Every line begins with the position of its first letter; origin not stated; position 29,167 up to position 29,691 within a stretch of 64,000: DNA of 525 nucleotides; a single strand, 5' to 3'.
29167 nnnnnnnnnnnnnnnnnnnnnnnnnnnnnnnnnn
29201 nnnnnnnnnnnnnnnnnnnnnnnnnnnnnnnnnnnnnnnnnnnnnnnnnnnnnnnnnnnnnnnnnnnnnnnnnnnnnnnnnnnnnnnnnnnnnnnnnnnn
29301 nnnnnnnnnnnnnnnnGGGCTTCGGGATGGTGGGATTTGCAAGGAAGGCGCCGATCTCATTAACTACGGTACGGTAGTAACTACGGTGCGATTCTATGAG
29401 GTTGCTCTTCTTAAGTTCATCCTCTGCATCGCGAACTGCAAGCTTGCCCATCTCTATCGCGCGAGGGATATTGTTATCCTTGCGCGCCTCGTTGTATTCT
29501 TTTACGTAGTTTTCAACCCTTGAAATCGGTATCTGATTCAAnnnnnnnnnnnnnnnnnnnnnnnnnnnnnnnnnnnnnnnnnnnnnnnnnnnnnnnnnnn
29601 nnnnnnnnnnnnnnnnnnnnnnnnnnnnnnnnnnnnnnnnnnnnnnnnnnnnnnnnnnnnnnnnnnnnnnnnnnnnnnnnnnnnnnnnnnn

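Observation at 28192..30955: Bacterial ESCRT-III-like pair next to a Vps4/katanin-type AAA+ ATPase, with MIM-like C-terminal motifs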

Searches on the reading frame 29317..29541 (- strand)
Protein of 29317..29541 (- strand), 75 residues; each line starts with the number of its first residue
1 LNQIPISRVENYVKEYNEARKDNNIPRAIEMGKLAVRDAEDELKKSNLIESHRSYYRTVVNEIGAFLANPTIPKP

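Call 30: search_solved_structures(query=A3, max_evalue=10, show_alignments=4)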
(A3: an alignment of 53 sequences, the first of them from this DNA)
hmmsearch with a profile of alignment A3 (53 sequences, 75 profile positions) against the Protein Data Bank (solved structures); distinct sequences matched with E-value up to 10: 56.
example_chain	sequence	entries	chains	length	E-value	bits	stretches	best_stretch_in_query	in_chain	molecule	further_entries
8bu0_A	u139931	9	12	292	2e-05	27.6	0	17-37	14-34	Consensus tetratricopeptide repeat protein | Crystal structure of an 8-repeat consensus TPR superhelix with Zinc. | Monomer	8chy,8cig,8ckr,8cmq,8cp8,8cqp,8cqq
8g4k_A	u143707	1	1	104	5.8e-05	26.2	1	4-40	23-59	5HCS_TGFBR2_1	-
2fo7_A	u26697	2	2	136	0.00015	24.8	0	17-37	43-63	SYNTHETIC CONSENSUS TPR PROTEIN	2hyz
7obi_A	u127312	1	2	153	0.00022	24.3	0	17-37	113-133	CTPR-rv4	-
8ch0_A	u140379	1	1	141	0.00046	23.3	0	17-37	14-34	Consensus tetratricopeptide repeat protein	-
9dzw_A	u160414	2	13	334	0.016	18.4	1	14-46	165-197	CalC6_3 with DHR extension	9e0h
2avp_A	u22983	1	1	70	0.017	18.2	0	17-37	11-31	synthetic consensus TPR protein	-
2wqh_A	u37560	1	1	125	0.029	17.5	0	17-37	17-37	CTPR3Y3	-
8crx_T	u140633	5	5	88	0.035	17.2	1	5-56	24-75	30S ribosomal protein S20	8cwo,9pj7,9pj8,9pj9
9dze_A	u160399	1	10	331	0.046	16.9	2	18-46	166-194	pD5-14 A component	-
9dze_K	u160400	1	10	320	0.059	16.5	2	19-46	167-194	pD5-14 B component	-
1na0_A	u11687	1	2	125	0.063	16.4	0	17-37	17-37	designed protein CTPR3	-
5cwc_A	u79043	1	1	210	0.1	15.8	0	9-59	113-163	Designed helical repeat protein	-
9qhc_A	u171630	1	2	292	0.11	15.7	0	17-37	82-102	Engineered tetratricopeptide repeat protein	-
6vfh_A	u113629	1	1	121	0.14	15.3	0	17-38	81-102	T33_dn10A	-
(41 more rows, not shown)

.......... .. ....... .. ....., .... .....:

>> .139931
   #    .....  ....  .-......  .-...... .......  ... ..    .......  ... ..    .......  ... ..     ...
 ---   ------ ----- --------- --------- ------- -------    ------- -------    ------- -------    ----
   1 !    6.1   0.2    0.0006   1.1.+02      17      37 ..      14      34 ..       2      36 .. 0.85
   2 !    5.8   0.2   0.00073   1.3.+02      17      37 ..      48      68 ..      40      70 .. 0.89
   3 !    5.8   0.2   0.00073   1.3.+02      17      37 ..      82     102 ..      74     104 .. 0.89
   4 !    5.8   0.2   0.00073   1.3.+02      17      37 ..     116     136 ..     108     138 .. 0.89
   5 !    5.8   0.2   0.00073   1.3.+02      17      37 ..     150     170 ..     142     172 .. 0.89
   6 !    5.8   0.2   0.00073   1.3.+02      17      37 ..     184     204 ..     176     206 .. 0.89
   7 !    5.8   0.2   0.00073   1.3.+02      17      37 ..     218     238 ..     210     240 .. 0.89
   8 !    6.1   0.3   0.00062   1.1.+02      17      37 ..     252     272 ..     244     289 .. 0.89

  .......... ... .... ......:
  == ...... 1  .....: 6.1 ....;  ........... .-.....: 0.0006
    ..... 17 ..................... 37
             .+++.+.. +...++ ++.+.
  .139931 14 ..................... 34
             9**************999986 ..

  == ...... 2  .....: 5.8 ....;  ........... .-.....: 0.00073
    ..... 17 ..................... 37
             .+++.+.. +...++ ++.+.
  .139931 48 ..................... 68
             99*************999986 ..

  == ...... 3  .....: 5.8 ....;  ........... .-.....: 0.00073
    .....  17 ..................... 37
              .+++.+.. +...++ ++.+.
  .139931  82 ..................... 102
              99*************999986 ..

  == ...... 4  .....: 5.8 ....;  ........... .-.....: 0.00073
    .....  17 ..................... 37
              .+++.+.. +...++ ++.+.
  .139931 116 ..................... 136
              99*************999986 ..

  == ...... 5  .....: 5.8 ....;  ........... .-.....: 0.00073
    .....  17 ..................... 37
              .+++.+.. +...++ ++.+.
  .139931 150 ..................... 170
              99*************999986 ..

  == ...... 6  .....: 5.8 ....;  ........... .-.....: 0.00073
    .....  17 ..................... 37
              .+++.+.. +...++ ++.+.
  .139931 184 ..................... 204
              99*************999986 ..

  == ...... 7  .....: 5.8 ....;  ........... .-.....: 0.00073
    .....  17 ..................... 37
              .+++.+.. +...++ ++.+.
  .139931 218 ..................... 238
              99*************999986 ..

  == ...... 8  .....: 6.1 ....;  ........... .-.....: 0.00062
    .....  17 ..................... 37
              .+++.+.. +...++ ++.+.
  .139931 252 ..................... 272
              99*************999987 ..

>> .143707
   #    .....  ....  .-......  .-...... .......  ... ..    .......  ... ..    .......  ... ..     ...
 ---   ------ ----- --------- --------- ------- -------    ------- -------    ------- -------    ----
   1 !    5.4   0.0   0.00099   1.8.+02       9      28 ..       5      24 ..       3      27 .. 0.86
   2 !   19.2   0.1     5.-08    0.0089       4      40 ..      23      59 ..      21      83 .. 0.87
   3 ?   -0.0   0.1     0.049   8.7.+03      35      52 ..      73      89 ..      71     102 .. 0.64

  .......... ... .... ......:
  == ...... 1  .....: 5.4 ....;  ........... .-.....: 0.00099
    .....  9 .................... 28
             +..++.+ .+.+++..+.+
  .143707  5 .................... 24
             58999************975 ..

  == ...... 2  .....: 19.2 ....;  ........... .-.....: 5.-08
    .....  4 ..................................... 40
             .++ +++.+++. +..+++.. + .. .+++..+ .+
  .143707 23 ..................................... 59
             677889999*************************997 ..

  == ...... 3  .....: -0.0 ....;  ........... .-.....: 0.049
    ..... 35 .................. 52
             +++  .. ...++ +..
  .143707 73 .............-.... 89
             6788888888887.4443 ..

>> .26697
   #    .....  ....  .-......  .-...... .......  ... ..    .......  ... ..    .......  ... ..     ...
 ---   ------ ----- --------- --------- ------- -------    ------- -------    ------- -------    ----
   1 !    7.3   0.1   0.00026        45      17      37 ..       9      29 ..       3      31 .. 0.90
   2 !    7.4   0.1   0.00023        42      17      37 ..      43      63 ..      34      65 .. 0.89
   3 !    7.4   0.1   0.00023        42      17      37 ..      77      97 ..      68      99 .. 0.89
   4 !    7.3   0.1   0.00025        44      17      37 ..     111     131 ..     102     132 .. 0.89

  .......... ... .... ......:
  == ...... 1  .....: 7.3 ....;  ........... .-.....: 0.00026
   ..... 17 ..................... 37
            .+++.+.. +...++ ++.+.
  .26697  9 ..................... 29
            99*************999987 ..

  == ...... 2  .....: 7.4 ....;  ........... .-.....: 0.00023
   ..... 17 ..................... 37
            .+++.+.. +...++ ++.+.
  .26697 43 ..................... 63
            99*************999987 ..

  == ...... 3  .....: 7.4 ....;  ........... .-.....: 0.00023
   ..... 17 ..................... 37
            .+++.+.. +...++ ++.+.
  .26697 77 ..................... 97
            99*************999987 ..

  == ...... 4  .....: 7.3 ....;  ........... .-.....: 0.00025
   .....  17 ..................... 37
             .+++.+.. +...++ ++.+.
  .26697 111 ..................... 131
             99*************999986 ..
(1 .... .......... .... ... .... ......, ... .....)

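Call 32: search_protein_families(library=pfam, proteins=[window:29317-29541:-], max_evalue=10)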
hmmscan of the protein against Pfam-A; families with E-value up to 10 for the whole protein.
seq(75 aa): 0 families

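Call 59: search_protein_representatives(alignment_id=A3)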
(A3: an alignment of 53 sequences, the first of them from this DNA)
Query: 53 sequences, 75 profile positions. Proteins with E-value up to 0.001 (for the whole library): 45; up to 1e-10: 9; up to 1e-30: 0. The best 45 are listed.
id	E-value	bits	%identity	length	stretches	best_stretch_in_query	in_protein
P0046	4.5e-26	106.7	-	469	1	1-73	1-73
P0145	2.7e-19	84.9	-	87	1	1-62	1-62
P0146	2.3e-17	78.7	-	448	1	1-72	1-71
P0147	1.4e-16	76.3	-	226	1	1-73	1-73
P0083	4.2e-16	74.7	-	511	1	2-75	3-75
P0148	4.6e-16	74.6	-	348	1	1-72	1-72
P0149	2.5e-15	72.3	-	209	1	2-72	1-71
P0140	3.4e-15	71.8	-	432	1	1-73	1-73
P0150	4.0e-11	58.8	-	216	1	6-73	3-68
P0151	8.3e-10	54.6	-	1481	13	17-56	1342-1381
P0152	1.1e-09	54.2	-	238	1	1-71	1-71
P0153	1.3e-09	53.9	-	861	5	46-72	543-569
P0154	1.5e-09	53.7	-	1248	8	23-45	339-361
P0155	8.7e-08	48.1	-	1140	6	15-41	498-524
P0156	6.1e-07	45.4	-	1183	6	14-39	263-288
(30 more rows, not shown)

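Call 75: predict_structure(alignment_id=A3)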
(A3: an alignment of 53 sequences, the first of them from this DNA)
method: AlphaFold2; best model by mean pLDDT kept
length: 75 residues; sequences in the alignment: 53
mean_pLDDT: 90.7   pTM: 0.77
mean pLDDT of the five models: 90.7, 89.9, 88.0, 87.9, 86.6
residues with pLDDT >= 90: 60; 70-90: 8; 50-70: 7; < 50: 0
segments of 3 or more residues with pLDDT < 50: none
pLDDT, mean of each block of 10 residues (from residue 1): 81 96 94 97 92 95 92 66
secondary structure, 60 per line:
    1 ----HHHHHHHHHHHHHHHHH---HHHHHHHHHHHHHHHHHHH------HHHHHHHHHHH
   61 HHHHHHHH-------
elements in order: H5-21 H25-43 H50-68

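Call 77: fold_search(model_id=the predicted structure, library=pdb)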
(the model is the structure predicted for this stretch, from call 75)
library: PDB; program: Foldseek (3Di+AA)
matches with E <= 10: 453; with E <= 0.001: 0
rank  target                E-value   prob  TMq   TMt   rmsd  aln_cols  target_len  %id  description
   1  1yxr_MODEL_1_A        1.2e-01  1.00  0.75  0.73   2.1        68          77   15  NMR Structure of VPS4A MIT Domain (released 2005-09-06)
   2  4u7y_A                2.5e-01  1.00  0.77  0.71   2.5        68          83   12  Structure of the complex of VPS4B MIT and IST1 MIM (released 2015-02-11)
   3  2w2u_A                2.7e-01  1.00  0.69  0.69   1.8        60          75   18  STRUCTURAL INSIGHT INTO THE INTERACTION BETWEEN ARCHAEAL ESCRT-III AND AAA-ATPASE (released 2009-07-14)
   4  2w2u_B                2.7e-01  1.00  0.69  0.70   1.8        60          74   18  STRUCTURAL INSIGHT INTO THE INTERACTION BETWEEN ARCHAEAL ESCRT-III AND AAA-ATPASE (released 2009-07-14)
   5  9had_A                3.8e-01  0.63  0.40  0.27   7.7        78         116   15  Der f 21 dust mite allergen with computationally designed DerF21_b10 binder (released 2024-12-18)
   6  8rdv_To               4.7e-01  0.85  0.50  0.44   5.1        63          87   17  Cryo-EM structure of P. urativorans 70S ribosome in complex with hibernation factor Balon, mRNA and P-site tRNA (stru (released 2024-02-21)
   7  2v6y_A                5.0e-01  1.00  0.70  0.70   1.6        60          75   18  Structure of the MIT domain from a S. solfataricus Vps4-like ATPase (released 2007-10-16)
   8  8cwo_T                5.0e-01  0.94  0.54  0.48   3.6        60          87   15  Cutibacterium acnes 30S ribosomal subunit with Sarecycline bound, body domain only in the local refined map (released 2023-03-15)
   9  8rd8_To               5.0e-01  0.84  0.50  0.44   5.0        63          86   17  Cryo-EM structure of P. urativorans 70S ribosome in complex with hibernation factors Balon and RaiA (structure 1). (released 2024-02-21)
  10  7nsn_A                5.3e-01  0.95  0.59  0.04   3.7        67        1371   12  Multi-domain GH92 alpha-1,2-mannosidase from Neobacillus novalis: mannoimidazole complex (released 2022-09-21)
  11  2cpt_MODEL_1_A        5.6e-01  0.99  0.75  0.50   2.6        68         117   12  Solution structure of MIT domain from human SKD1 (released 2005-11-19)
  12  8xyv_A                5.6e-01  0.96  0.62  0.49   5.7        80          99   12  De novo designed protein 0705-5 (released 2024-10-02)
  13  5maw_E                6.3e-01  0.97  0.66  0.47   3.6        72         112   11  Crystal structure of the flagellin-FliS complex from Bacillus subtilis (released 2017-12-20)
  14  2qzg_B                6.3e-01  0.69  0.46  0.39  14.3        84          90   15  Crystal structure of unknown function protein MMP1188 (released 2007-09-04)
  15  2dl1_MODEL_1_A        6.6e-01  0.75  0.49  0.32   5.4        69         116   12  Solution structure of the MIT domain from human Spartin (released 2006-10-14)
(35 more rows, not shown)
